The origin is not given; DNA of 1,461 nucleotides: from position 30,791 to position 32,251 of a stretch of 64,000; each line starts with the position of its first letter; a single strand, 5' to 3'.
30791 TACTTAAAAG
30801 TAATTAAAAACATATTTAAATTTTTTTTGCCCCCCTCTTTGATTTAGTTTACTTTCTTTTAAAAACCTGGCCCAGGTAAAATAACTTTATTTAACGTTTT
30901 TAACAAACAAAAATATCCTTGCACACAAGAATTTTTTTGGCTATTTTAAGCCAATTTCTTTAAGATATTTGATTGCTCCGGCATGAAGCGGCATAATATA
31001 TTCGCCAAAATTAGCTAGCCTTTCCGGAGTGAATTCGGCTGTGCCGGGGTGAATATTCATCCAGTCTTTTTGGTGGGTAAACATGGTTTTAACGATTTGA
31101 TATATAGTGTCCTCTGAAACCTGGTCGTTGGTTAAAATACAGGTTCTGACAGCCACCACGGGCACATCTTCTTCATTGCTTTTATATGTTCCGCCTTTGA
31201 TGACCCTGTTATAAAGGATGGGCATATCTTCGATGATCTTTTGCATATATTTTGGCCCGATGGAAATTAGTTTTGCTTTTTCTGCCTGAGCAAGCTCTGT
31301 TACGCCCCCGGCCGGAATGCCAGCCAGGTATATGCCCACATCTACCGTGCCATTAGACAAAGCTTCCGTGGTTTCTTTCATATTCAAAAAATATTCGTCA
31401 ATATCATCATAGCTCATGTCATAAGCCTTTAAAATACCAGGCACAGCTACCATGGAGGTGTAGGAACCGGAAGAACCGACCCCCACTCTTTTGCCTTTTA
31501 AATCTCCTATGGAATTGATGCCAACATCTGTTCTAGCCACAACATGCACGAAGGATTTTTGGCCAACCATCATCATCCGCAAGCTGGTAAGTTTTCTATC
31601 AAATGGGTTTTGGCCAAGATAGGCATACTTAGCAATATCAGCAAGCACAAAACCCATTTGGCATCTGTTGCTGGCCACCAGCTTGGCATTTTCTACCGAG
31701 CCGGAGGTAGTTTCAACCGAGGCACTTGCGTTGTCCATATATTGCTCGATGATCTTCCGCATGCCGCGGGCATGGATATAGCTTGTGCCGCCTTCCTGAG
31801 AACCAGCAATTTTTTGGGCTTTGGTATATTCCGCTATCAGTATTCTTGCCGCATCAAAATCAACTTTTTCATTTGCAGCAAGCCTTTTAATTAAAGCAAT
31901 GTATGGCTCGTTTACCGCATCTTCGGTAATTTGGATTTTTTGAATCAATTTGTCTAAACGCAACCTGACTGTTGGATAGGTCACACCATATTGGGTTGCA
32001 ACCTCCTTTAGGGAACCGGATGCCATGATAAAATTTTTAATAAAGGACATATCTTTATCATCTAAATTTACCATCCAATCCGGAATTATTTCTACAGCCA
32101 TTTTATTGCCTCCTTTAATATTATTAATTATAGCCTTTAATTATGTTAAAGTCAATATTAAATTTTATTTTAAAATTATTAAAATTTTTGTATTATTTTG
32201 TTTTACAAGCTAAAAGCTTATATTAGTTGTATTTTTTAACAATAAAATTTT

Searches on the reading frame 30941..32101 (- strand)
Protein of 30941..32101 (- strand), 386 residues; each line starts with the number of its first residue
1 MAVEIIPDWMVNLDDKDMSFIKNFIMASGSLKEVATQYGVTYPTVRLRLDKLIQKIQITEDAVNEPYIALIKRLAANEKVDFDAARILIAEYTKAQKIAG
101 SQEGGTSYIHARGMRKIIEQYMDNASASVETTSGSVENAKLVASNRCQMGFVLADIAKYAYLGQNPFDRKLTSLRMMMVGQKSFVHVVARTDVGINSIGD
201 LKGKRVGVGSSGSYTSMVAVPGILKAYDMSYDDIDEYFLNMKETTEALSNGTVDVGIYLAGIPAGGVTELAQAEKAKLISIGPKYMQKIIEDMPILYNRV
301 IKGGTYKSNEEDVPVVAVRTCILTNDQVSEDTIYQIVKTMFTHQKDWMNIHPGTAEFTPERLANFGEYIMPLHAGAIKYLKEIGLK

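Call 4: search_protein_families(library=pfam, proteins=[window:30941-32101:-], max_evalue=0.01)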
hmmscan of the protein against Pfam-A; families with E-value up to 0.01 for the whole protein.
window:30941-32101:- (386 aa): 4 families
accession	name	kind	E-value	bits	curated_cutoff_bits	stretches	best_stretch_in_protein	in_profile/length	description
PF16868.10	NMT1_3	-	1.1e-66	225.8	27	1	98-384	1-289/289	NMT1-like family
PF09862.15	DUF2089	-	5e-17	61.7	33.4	1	13-58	1-46/47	Domain of unknown function (DUF2089)-HTH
PF09084.16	NMT1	-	7.7e-10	39.5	20.5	1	176-260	66-149/216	NMT1/THI5 like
PF12974.12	Phosphonate-bd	-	2e-06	27.8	27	1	186-261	88-165/242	ABC transporter, phosphonate, periplasmic substrate-binding protein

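Call 5: search_protein_families(library=ncbifam, proteins=[window:30941-32101:-], max_evalue=0.01)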
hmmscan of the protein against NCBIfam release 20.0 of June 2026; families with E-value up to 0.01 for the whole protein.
window:30941-32101:- (386 aa): 4 families
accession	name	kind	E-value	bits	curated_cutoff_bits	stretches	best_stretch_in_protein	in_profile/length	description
TIGR02122.1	TRAP_TAXI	subfamily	1.1e-69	234.7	84.35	1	97-384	33-320/320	TAXI family TRAP transporter solute-binding subunit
TIGR01728.1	SsuA_fam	subfamily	1.1e-09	37.9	163.5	1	182-281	78-175/290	aliphatic sulfonate ABC transporter substrate-binding protein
TIGR02937.1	sigma70-ECF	superfamily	0.00046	19.9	42.9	1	5-57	110-162/165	sigma-70 family RNA polymerase sigma factor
TIGR03431.1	PhnD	equivalog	0.0013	18.2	261.1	1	185-264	117-193/288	phosphonate ABC transporter substrate-binding protein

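Call 39: find_homologous_proteins(query=window:30941-32101:-, max_evalue=1e-10)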
Query window:30941-32101:- (386 aa): 325 proteins with E <= 1e-10 among 3916 candidates; the best 120 are listed.
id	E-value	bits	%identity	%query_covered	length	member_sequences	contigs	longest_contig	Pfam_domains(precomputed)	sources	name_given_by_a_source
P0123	2.1e-250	848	99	100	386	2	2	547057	PF09084.17,PF16868.11,PF12974.13,PF09862.16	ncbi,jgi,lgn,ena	-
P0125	1.3e-88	316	52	75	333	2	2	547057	PF09084.17,PF16868.11,PF12974.13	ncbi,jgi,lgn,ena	-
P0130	2.1e-87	312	60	61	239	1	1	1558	PF09084.17,PF16868.11,PF12974.13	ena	-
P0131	4.7e-87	310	51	75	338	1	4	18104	PF09084.17,PF16868.11,PF12974.13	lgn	-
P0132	6.2e-41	159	35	74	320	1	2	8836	PF09084.17,PF16868.11,PF12974.13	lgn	-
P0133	3.3e-40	156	34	74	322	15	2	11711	PF09084.17,PF16868.11,PF12974.13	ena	-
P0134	4.1e-40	156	34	74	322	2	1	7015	PF09084.17,PF16868.11,PF12974.13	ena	-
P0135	7.0e-40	155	35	74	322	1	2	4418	PF04069.18,PF09084.17,PF16868.11,PF12974.13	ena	-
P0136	1.3e-39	154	35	74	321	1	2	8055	PF04069.18,PF09084.17,PF16868.11,PF12974.13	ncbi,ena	-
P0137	1.3e-39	154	35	74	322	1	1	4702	PF04069.18,PF09084.17,PF16868.11,PF12974.13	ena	-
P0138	2.4e-39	154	34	74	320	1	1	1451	PF04069.18,PF09084.17,PF16868.11,PF12974.13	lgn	-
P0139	2.5e-39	153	34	74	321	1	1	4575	PF04069.18,PF09084.17,PF16868.11,PF12974.13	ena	-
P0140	4.8e-39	153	34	74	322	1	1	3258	PF04069.18,PF09084.17,PF16868.11,PF12974.13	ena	-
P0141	4.9e-39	153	35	74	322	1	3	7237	PF04069.18,PF09084.17,PF16868.11,PF12974.13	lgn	-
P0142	7.6e-39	152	34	74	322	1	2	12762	PF04069.18,PF09084.17,PF16868.11,PF12974.13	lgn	-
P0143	1.5e-38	151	33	74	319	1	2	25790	PF09084.17,PF16868.11,PF12974.13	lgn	-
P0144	2.5e-38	150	34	74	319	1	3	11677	PF09084.17,PF16868.11,PF12974.13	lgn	-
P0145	3.2e-38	150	34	74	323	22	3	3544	PF09084.17,PF16868.11,PF12974.13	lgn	-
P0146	3.3e-38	150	34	74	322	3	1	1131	PF04069.18,PF09084.17,PF16868.11,PF12974.13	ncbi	-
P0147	3.6e-38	150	33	74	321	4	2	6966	PF09084.17,PF16868.11,PF12974.13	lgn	-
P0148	4.1e-38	149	33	74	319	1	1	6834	PF09084.17,PF16868.11,PF12974.13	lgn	-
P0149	4.1e-38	149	33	74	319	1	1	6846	PF09084.17,PF16868.11,PF12974.13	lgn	-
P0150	4.7e-38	149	33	74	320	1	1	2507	PF09084.17,PF16868.11,PF12974.13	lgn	-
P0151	5.1e-38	149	34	74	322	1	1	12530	PF09084.17,PF16868.11,PF12974.13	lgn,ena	-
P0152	5.3e-38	149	34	74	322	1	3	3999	PF04069.18,PF09084.17,PF16868.11,PF12974.13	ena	-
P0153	7.9e-38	149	34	74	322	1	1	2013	PF04069.18,PF09084.17,PF16868.11,PF12974.13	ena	-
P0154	8.9e-38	148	34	74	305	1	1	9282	PF04069.18,PF09084.17,PF16868.11,PF12974.13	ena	-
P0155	1.4e-37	148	33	74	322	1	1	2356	PF09084.17,PF16868.11,PF12974.13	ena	-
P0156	1.5e-37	148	34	74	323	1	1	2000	PF04069.18,PF09084.17,PF16868.11,PF12974.13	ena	-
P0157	3.6e-37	146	32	75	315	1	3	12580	PF09084.17,PF16868.11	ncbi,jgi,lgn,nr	ncbi:MAG: TAXI family TRAP transporter solute-binding subunit [Clostridiaceae bacterium]|jgi:TRAP tr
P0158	3.9e-37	146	33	74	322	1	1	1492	PF09084.17,PF16868.11,PF12974.13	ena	-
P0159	9.0e-37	145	33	75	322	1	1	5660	PF09084.17,PF16868.11,PF12974.13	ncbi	ncbi:MAG: TAXI family TRAP transporter solute-binding subunit [Pseudomonadota bacterium]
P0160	1.4e-36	144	34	75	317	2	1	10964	PF09084.17,PF16868.11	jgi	jgi:uncharacterized protein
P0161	1.5e-36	144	32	74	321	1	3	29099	PF09084.17,PF16868.11,PF12974.13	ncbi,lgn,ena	-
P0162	1.6e-36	144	33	75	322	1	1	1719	PF09084.17,PF16868.11,PF12974.13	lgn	-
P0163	2.6e-36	144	34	74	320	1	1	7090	PF04069.18,PF09084.17,PF16868.11,PF12974.13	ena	-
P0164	2.9e-36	143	32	74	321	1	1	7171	PF09084.17,PF16868.11,PF12974.13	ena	-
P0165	2.9e-36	143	32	74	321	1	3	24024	PF09084.17,PF16868.11,PF12974.13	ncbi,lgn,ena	-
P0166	2.9e-36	143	33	74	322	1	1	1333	PF04069.18,PF09084.17,PF16868.11,PF12974.13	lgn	-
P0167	3.1e-36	143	32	75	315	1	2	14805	PF09084.17,PF16868.11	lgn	-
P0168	5.2e-36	143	32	74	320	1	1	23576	PF09084.17,PF16868.11,PF12974.13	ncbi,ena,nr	ncbi:MAG: TAXI family TRAP transporter solute-binding subunit [Selenomonadaceae bacterium]|nr:TAXI f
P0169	5.3e-36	143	32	74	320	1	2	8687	PF09084.17,PF16868.11,PF12974.13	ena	-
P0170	8.9e-36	142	32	78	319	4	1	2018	PF09084.17,PF16868.11,PF12974.13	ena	-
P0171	9.9e-36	142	31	78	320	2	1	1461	PF04069.18,PF09084.17,PF16868.11,PF12974.13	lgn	-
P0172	1.3e-35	141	32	74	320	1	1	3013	PF09084.17,PF16868.11,PF12974.13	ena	-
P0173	1.7e-35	141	34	73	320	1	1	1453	PF09084.17,PF16868.11,PF12974.13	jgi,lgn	jgi:TRAP transporter TAXI family solute receptor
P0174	1.9e-35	141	31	75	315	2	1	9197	PF09084.17,PF16868.11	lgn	-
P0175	1.9e-35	141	32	78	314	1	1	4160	PF09084.17,PF16868.11,PF12974.13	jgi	-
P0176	4.9e-35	139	31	73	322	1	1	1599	PF09084.17,PF16868.11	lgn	-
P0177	6.3e-35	139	31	79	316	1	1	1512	PF09084.17,PF16868.11,PF12974.13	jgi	jgi:TRAP transporter TAXI family solute receptor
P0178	6.8e-35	139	34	67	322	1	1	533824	PF09084.17,PF16868.11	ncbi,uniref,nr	ncbi:TAXI family TRAP transporter solute-binding subunit [Aliiroseovarius sp. Z3]|uniref:TAXI family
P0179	1.4e-34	138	33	74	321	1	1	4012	PF09084.17,PF16868.11,PF12974.13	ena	-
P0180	1.5e-34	138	31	77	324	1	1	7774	PF09084.17,PF16868.11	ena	-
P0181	1.6e-34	138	33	75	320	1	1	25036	PF09084.17,PF16868.11,PF12974.13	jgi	-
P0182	1.7e-34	138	34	67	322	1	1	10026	PF09084.17,PF16868.11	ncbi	-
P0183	2.1e-34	137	34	74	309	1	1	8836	PF04069.18,PF09084.17,PF16868.11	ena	-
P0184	2.3e-34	137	32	74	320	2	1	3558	PF04069.18,PF09084.17,PF16868.11,PF12974.13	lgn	-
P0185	3.2e-34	137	32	78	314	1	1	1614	PF09084.17,PF16868.11,PF12974.13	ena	-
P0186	3.3e-34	137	32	75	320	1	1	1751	PF09084.17,PF16868.11,PF12974.13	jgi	jgi:hypothetical protein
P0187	3.3e-34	137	66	25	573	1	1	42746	PF22746.2,PF09862.16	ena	-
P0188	3.3e-34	137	32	81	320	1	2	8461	PF09084.17,PF16868.11,PF12974.13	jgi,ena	jgi:hypothetical protein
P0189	3.3e-34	137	32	75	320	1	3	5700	PF09084.17,PF16868.11,PF12974.13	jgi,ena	-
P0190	4.3e-34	136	69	25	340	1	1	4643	PF22746.2,PF09862.16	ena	-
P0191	4.6e-34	136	32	75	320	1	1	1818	PF09084.17,PF16868.11,PF12974.13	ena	-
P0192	5.0e-34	136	32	78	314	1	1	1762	PF09084.17,PF16868.11,PF12974.13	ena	-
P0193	6.9e-34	136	32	75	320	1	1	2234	PF09084.17,PF16868.11,PF12974.13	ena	-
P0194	7.2e-34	136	34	67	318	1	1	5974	PF09084.17,PF16868.11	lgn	-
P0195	7.3e-34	135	33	67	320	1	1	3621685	PF09084.17,PF16868.11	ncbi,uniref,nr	ncbi:TAXI family TRAP transporter solute-binding subunit [Thaumasiovibrio subtropicus]|uniref:TAXI f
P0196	1.4e-33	135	32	75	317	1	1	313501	PF09084.17,PF16868.11,PF12974.13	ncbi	-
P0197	1.5e-33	135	32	75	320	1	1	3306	PF09084.17,PF16868.11,PF12974.13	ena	-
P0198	1.5e-33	134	34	68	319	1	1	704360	PF09084.17,PF16868.11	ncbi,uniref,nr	ncbi:TRAP transporter solute receptor, TAXI family protein [Sulfitobacter noctilucae]|uniref:TAXI fa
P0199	1.6e-33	134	33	75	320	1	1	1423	PF09084.17,PF16868.11,PF12974.13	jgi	jgi:TRAP transporter TAXI family solute receptor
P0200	1.9e-33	134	32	77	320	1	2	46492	PF09084.17,PF16868.11,PF12974.13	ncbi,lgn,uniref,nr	ncbi:TAXI family TRAP transporter solute-binding subunit [Deinococcus pimensis]|uniref:TAXI family T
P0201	2.0e-33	134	32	73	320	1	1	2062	PF09084.17,PF16868.11,PF12974.13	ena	-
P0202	2.6e-33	134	33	75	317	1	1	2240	PF09084.17,PF16868.11,PF12974.13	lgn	-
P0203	9.2e-33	132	30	79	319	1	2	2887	PF09084.17,PF16868.11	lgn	-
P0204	9.7e-33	132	31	75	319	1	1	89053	PF09084.17,PF16868.11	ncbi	-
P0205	1.2e-32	132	31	75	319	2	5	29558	PF09084.17,PF16868.11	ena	-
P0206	1.6e-32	131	32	71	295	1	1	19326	PF09084.17,PF16868.11,PF12974.13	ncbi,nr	ncbi:MAG TPA: TAXI family TRAP transporter solute-binding subunit, partial [Burkholderiales bacteriu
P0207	2.2e-32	131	33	75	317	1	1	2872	PF13379.12,PF09084.17,PF16868.11,PF12974.13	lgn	-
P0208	2.3e-32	131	30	78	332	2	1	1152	PF09084.17,PF16868.11,PF12974.13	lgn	-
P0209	2.5e-32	130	31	75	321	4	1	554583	PF09084.17,PF16868.11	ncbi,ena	-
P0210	2.8e-32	130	31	78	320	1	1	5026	PF09084.17,PF16868.11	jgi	jgi:uncharacterized protein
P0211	3.0e-32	130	33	67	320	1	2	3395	PF09084.17,PF16868.11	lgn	-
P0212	3.0e-32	130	31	78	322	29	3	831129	PF09084.17,PF16868.11,PF12974.13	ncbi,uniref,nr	ncbi:TAXI family TRAP transporter solute-binding subunit [Deinococcus soli (ex Cha et al. 2016)]|uni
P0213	3.1e-32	130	33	75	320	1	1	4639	PF13379.12,PF09084.17,PF16868.11,PF12974.13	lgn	-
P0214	3.1e-32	130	31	78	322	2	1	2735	PF09084.17,PF16868.11,PF12974.13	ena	-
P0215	3.5e-32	130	30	78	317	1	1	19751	PF09084.17,PF16868.11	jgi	jgi:TRAP transporter TAXI family solute receptor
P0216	3.7e-32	130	31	83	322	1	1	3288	PF09084.17,PF16868.11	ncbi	-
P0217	4.5e-32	130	31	75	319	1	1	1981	PF09084.17,PF16868.11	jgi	jgi:TRAP transporter TAXI family solute receptor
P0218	5.3e-32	129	30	78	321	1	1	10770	PF09084.17,PF16868.11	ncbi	ncbi:MAG: TAXI family TRAP transporter solute-binding subunit [Burkholderiaceae bacterium]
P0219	6.9e-32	129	33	75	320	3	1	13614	PF09084.17,PF16868.11,PF12974.13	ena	-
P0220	8.3e-32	129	32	67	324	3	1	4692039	PF09084.17,PF16868.11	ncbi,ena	-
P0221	8.5e-32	129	31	75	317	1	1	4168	PF09084.17,PF16868.11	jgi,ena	-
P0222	8.6e-32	129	32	75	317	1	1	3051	PF09084.17,PF16868.11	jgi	jgi:hypothetical protein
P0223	8.9e-32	129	33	70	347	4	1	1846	PF13379.12,PF09084.17,PF16868.11,PF12974.13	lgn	-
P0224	1.1e-31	128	26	77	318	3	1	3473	PF09084.17,PF16868.11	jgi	-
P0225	1.4e-31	128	31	77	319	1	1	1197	PF09084.17,PF16868.11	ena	-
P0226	1.7e-31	128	32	67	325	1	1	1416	PF09084.17,PF16868.11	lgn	-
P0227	1.7e-31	128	32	75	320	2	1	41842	PF09084.17,PF16868.11,PF12974.13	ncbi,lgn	-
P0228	2.0e-31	127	31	75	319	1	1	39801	PF09084.17,PF16868.11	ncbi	-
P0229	2.4e-31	127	29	75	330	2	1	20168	PF09084.17,PF16868.11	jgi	-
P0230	2.5e-31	127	30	75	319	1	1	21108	PF09084.17,PF16868.11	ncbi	-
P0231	2.9e-31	127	31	75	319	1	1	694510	PF09084.17,PF16868.11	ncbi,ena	-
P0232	3.3e-31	127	32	75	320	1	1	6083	PF09084.17,PF16868.11,PF12974.13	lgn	-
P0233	3.8e-31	127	30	75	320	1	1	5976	PF09084.17,PF16868.11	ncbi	-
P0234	4.6e-31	126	30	75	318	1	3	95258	PF09084.17,PF16868.11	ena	-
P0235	4.8e-31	126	30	71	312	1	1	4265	PF09084.17,PF16868.11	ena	-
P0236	4.9e-31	126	30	77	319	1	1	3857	PF09084.17,PF16868.11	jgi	jgi:uncharacterized protein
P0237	5.2e-31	126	32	73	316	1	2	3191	PF09084.17,PF16868.11,PF12974.13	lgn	-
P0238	5.7e-31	126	33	67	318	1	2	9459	PF09084.17,PF16868.11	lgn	-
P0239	5.7e-31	126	33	67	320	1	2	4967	PF09084.17,PF16868.11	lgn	-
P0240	5.8e-31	126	31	75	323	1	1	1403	PF09084.17,PF16868.11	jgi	-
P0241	6.0e-31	126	30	75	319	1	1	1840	PF09084.17,PF16868.11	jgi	jgi:uncharacterized protein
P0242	6.4e-31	126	30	75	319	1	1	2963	PF09084.17,PF16868.11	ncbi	-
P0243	7.1e-31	126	30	75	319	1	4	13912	PF09084.17,PF16868.11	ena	-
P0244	7.4e-31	126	32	67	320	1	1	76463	PF09084.17,PF16868.11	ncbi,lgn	-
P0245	7.9e-31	126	30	74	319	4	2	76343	PF09084.17,PF16868.11,PF12974.13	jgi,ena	-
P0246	8.2e-31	125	30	75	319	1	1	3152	PF09084.17,PF16868.11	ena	-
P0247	9.6e-31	125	29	78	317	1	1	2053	PF09084.17,PF16868.11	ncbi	-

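Call 41: find_encoding_contigs(protein=P0131, flank=9000, max_places=3)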
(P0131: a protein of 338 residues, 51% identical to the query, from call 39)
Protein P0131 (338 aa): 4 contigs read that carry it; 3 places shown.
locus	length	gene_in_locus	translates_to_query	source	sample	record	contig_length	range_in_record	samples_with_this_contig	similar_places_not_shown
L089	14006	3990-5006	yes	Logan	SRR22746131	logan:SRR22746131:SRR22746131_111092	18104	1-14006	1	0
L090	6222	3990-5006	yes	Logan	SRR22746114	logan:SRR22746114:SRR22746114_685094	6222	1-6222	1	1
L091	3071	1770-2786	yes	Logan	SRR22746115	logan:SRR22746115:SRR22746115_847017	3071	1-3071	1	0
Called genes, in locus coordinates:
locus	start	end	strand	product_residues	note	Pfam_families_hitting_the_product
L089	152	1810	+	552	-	PF02776:TPP_enzyme_N, PF00205:TPP_enzyme_M, PF02775:TPP_enzyme_C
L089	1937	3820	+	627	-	PF06808:DctM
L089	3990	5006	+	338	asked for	PF16868:NMT1_3, PF12974:Phosphonate-bd (faint), PF09084:NMT1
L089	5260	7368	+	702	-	PF00384:Molybdopterin, PF01568:Molydop_binding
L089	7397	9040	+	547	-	PF00501:AMP-binding, PF13193:AMP-binding_C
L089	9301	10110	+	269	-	PF00378:ECH_1, PF16113:ECH_2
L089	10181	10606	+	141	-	PF01796:OB_ChsH2_C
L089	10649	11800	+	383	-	PF00108:Thiolase_N, PF00109:ketoacyl-synt (weak), PF08545:ACP_syn_III (faint), PF02803:Thiolase_C (weak), PF22691:Thiolase_C_1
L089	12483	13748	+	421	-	PF00108:Thiolase_N, PF02803:Thiolase_C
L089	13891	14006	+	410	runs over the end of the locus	PF07690:MFS_1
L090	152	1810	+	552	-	PF02776:TPP_enzyme_N, PF00205:TPP_enzyme_M, PF02775:TPP_enzyme_C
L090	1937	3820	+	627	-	PF06808:DctM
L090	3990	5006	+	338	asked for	PF16868:NMT1_3, PF12974:Phosphonate-bd (faint), PF09084:NMT1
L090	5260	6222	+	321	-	?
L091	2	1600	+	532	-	?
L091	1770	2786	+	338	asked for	PF16868:NMT1_3, PF12974:Phosphonate-bd (faint), PF09084:NMT1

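Call 42: find_encoding_contigs(protein=P0130, flank=3000, max_places=2)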
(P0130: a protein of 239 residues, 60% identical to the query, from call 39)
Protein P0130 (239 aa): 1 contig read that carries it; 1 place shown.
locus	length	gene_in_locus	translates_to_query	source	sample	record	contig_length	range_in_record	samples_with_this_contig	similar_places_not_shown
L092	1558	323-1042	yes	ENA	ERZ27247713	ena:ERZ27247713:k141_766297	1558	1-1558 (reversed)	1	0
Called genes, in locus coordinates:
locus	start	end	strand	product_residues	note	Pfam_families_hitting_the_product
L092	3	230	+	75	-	?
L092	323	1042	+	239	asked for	PF16868:NMT1_3, PF09084:NMT1, PF12974:Phosphonate-bd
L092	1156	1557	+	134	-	?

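Call 53: search_protein_families(library=pfam, proteins=[P0187, P0190], max_evalue=0.01)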
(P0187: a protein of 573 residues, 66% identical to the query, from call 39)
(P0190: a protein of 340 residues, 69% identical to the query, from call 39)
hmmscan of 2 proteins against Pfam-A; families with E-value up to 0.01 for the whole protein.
P0187 (573 aa): 2 families
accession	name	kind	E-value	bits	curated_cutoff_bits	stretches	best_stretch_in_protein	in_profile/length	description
PF09862.15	DUF2089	-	1.3e-17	63.7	33.4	1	486-531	1-46/47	Domain of unknown function (DUF2089)-HTH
PF22746.1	SHOCT-like_DUF2089-C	-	2.4e-07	30.5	27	1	539-569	1-31/32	SHOCT-like domain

P0190 (340 aa): 2 families
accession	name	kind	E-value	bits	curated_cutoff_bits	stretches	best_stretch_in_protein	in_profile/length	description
PF09862.15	DUF2089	-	1.3e-17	63.6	33.4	1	13-58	1-46/47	Domain of unknown function (DUF2089)-HTH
PF22746.1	SHOCT-like_DUF2089-C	-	1.3e-06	28.2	27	1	66-96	1-31/32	SHOCT-like domain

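Call 77: predict_structure(alignment_id=A2)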
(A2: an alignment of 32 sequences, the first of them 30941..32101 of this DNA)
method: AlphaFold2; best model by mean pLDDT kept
length: 386 residues; sequences in the alignment: 32
mean_pLDDT: 84.8   pTM: 0.68
mean pLDDT of the five models: 84.8, 83.6, 82.8, 81.9, 79.0
residues with pLDDT >= 90: 184; 70-90: 149; 50-70: 38; < 50: 15
segments of 3 or more residues with pLDDT < 50: 1-4, 96-104
pLDDT, mean of each block of 10 residues (from residue 1): 55 77 81 82 79 66 57 71 71 51 59 85 83 84 94 94 93 96 93 95 95 88 96 95 90 94 84 88 94 91 87 94 96 97 88 87 88 98 95
secondary structure, 60 per line:
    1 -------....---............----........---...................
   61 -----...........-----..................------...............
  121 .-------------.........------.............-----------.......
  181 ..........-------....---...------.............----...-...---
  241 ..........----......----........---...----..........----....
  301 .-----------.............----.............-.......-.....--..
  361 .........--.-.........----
elements in order: H8-11 H15-26 H31-38 H42-60 H66-76 H82-99 H106-121 H135-143 E150-153 H154-162 E174-190 H198-201 E205-207 H214-226 E235-237 H241-250 E255-260 H265-272 E276-278 H283-292 E297-301 E313-325 H330-342 H344-350 H352-356 H359-369 H374-382

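Call 85: fold_search(model_id=the predicted structure, library=pdb)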
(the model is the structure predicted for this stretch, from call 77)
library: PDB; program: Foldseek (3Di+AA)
matches with E <= 10: 1241; with E <= 0.001: 548
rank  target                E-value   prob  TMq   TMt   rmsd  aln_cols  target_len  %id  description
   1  9ibp_B                3.3e-25  1.00  0.62  0.76   3.7       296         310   25  VCA0144 from Vibrio cholerae (released 2025-12-24)
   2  1us4                  2.0e-24  1.00  0.69  0.89   2.1       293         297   30  PUTATIVE GLUR0 LIGAND BINDING CORE WITH L-GLUTAMATE (released 2003-11-19)
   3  9ibp_A                2.2e-24  1.00  0.62  0.75   3.8       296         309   25  VCA0144 from Vibrio cholerae (released 2025-12-24)
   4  8u79                  2.4e-24  1.00  0.69  0.89   1.9       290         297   30  Crystal Structure of Substrate Binding Protein of Thermus thermophilus TAXI-TRAP protein with L-glutamate (released 2025-03-19)
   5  9ibo                  7.3e-23  1.00  0.68  0.87   2.1       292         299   29  VC0430/VcGluP bound to glutamate (released 2025-12-24)
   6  8s4j                  2.8e-22  1.00  0.68  0.87   2.1       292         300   29  Structure, substrate selectivity determinants and membrane interactions of a Glutamate-specific TAXI TRAP binding protei (released 2024-11-06)
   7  4ddd                  1.5e-20  1.00  0.68  0.87   2.3       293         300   27  Crystal structure of an immunogenic protein from ehrlichia chaffeensis (released 2012-05-23)
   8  4esx_A                1.3e-09  1.00  0.45  0.54   6.7       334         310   16  Crystal structure of C. albicans Thi5 complexed with PLP (released 2012-09-19)
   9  4esx_B                2.5e-09  1.00  0.45  0.54   6.3       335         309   16  Crystal structure of C. albicans Thi5 complexed with PLP (released 2012-09-19)
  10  6ssy_B                3.5e-09  1.00  0.41  0.52   9.7       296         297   14  Taurine ABC transporter substrate binding protein TauA from E. coli in complex with 2-Aminoethylphosphonic acid (released 2019-12-18)
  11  4esw_A                3.9e-09  1.00  0.43  0.48   6.8       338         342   15  Crystal structure of C. albicans Thi5 H66G mutant (released 2012-09-19)
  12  6ssy_A                5.1e-09  1.00  0.44  0.55   9.1       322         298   14  Taurine ABC transporter substrate binding protein TauA from E. coli in complex with 2-Aminoethylphosphonic acid (released 2019-12-18)
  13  3qsl_B                1.0e-08  1.00  0.40  0.46  11.1       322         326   14  Structure of CAE31940 from Bordetella bronchiseptica RB50 (released 2011-03-23)
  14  6x8w                  1.4e-08  1.00  0.45  0.65   6.7       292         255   14  Structure of ArrX Y138A mutant protein bound to sulfate from Chrysiogenes arsenatis (released 2021-02-17)
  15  4h6d_A                1.6e-08  1.00  0.41  0.49   8.9       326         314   14  Crystal structure of PLP-soaked HMP synthase Thi5 from S. cerevisiae (released 2012-10-17)
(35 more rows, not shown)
